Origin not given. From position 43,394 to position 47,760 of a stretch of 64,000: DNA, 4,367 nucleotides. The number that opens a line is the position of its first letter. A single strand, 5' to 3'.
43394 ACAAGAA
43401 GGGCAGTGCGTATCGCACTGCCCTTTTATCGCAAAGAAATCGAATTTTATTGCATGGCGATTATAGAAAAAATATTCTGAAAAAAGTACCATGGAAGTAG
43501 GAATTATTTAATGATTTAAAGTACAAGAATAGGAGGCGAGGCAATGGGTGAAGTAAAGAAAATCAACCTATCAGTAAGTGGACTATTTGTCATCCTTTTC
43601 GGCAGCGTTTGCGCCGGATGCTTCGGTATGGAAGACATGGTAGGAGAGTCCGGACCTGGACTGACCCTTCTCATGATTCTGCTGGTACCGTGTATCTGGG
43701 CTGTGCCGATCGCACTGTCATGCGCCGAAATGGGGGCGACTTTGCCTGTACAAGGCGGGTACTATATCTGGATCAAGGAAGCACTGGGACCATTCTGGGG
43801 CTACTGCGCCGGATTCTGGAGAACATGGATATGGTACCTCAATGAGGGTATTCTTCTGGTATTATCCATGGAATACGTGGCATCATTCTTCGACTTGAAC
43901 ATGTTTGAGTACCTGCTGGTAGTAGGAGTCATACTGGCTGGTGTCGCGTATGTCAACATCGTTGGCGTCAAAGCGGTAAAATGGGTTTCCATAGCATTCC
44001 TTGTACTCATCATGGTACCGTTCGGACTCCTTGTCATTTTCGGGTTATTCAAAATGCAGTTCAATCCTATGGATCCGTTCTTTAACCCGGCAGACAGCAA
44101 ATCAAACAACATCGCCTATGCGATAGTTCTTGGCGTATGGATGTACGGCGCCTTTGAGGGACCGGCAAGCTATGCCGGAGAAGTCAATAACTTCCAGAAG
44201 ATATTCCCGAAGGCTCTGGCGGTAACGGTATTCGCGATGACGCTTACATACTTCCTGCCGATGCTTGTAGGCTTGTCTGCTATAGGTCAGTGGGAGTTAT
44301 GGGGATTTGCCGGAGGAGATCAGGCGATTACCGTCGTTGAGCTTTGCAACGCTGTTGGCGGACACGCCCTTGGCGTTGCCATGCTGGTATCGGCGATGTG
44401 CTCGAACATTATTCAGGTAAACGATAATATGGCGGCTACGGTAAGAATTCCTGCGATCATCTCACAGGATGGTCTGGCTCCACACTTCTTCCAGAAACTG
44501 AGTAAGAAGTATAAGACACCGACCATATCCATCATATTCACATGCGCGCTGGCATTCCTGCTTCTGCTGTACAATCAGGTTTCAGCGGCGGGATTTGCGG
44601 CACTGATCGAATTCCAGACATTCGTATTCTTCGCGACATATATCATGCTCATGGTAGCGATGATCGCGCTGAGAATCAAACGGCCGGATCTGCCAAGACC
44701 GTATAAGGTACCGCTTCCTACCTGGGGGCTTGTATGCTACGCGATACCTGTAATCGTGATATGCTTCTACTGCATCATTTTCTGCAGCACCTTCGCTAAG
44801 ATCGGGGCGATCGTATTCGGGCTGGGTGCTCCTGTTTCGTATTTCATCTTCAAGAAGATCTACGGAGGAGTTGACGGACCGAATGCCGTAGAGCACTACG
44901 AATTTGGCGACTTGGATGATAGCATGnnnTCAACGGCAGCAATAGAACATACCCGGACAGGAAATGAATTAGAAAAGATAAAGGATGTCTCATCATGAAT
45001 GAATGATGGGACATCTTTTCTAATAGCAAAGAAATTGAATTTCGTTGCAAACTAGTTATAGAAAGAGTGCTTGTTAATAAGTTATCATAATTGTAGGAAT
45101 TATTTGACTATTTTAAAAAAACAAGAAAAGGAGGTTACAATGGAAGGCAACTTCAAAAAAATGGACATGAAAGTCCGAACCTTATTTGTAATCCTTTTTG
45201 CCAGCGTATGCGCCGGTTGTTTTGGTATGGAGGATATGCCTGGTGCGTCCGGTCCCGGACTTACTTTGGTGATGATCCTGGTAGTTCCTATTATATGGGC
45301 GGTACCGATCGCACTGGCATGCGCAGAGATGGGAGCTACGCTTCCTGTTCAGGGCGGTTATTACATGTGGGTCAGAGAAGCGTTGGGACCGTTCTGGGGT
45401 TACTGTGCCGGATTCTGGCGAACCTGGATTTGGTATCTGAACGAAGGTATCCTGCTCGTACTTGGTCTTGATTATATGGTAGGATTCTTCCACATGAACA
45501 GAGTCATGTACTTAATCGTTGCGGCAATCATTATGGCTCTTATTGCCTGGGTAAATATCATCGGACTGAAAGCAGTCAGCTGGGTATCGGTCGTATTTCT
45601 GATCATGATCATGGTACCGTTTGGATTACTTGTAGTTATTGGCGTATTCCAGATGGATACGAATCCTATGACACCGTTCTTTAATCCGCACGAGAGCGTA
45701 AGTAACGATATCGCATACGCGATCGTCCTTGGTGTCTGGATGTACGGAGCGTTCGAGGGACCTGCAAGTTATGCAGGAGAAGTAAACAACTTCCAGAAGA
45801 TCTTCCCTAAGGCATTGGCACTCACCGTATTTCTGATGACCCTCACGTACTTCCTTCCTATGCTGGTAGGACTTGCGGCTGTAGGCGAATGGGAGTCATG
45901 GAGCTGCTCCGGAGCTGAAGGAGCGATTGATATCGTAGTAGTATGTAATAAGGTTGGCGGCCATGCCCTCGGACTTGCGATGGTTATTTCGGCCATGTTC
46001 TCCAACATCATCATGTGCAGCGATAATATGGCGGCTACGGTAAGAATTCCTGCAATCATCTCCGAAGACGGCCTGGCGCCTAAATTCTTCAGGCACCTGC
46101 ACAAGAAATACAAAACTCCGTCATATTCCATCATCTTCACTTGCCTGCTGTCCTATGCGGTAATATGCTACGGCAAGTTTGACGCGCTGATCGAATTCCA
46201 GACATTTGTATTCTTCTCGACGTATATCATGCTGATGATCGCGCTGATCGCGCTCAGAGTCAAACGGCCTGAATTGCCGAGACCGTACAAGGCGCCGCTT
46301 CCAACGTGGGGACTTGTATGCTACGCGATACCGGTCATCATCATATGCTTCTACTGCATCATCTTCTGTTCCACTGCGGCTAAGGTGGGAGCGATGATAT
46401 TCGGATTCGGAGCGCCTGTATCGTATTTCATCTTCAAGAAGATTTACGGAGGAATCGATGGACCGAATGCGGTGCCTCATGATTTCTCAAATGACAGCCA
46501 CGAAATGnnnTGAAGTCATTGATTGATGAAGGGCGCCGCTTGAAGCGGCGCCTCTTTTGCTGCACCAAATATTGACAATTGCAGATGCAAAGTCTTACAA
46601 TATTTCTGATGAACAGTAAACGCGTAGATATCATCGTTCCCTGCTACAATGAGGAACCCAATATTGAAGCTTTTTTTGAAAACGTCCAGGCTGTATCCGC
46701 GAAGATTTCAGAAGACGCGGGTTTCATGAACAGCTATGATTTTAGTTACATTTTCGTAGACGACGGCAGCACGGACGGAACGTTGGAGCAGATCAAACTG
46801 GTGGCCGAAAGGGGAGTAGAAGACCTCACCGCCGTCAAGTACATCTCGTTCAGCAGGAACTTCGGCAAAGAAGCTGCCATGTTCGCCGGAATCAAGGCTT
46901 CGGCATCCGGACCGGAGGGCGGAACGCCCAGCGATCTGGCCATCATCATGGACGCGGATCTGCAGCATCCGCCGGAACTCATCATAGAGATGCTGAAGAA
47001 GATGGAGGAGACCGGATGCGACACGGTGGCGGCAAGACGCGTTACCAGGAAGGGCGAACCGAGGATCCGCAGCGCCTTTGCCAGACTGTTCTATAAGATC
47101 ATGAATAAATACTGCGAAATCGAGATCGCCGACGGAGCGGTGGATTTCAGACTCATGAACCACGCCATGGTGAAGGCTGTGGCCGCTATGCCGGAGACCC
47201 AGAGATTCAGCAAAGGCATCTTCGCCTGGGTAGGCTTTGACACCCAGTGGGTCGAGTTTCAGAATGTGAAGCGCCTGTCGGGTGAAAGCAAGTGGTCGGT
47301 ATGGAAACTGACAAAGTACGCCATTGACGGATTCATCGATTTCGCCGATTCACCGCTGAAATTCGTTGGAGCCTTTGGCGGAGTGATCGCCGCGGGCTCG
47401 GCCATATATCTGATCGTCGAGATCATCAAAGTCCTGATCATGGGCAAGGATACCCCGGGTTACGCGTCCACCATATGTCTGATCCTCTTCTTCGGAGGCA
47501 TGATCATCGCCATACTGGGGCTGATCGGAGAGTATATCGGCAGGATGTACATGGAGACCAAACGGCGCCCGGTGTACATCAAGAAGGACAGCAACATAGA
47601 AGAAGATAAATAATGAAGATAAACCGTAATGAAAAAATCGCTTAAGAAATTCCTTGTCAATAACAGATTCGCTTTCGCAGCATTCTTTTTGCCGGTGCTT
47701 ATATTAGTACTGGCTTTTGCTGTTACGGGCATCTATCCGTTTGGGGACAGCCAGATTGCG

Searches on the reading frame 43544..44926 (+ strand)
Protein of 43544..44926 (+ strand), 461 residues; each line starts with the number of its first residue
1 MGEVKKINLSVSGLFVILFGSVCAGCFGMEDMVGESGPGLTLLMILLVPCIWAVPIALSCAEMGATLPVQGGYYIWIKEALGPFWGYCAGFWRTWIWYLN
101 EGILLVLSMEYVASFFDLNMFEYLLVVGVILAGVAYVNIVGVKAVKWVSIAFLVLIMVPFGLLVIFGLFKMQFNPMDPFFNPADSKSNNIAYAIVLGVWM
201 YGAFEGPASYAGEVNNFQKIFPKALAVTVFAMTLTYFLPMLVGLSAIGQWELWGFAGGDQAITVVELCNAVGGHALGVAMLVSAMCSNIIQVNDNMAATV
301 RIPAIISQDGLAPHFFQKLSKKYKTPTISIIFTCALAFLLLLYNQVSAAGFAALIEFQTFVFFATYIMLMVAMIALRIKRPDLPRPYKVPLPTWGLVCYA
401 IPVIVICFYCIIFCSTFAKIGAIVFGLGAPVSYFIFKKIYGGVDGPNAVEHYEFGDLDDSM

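Call 64: search_protein_families(library=pfam, proteins=[window:43544-44926:+], max_evalue=0.000001)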
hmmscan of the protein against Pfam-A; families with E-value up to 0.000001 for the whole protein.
window:43544-44926:+ (461 aa): 2 families
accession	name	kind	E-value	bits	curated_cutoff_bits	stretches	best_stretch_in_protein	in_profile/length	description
PF13520.12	AA_permease_2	-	1.8e-39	136.3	27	1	9-409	1-406/427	Amino acid permease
PF00324.27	AA_permease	-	1.9e-24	86.6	24.6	1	26-413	16-419/470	Amino acid permease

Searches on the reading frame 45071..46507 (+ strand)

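Call 64: search_protein_families(library=pfam, proteins=[window:45071-46507:+], max_evalue=0.000001)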
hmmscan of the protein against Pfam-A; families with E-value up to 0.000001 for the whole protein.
window:45071-46507:+ (479 aa): 2 families
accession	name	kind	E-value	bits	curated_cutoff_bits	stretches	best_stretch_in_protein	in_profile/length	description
PF13520.12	AA_permease_2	-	6.8e-46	157.5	27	1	42-428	6-406/427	Amino acid permease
PF00324.27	AA_permease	-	3.3e-22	79.3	24.6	1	59-431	25-418/470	Amino acid permease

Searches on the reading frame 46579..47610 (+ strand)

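Call 64: search_protein_families(library=pfam, proteins=[window:46579-47610:+], max_evalue=0.000001)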
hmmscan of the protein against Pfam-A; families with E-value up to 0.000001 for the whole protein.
window:46579-47610:+ (344 aa): 1 family
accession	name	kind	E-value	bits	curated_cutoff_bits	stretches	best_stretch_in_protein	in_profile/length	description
PF00535.33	Glycos_transf_2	-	1.1e-26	94.2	23.3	1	18-199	2-165/168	Glycosyl transferase family 2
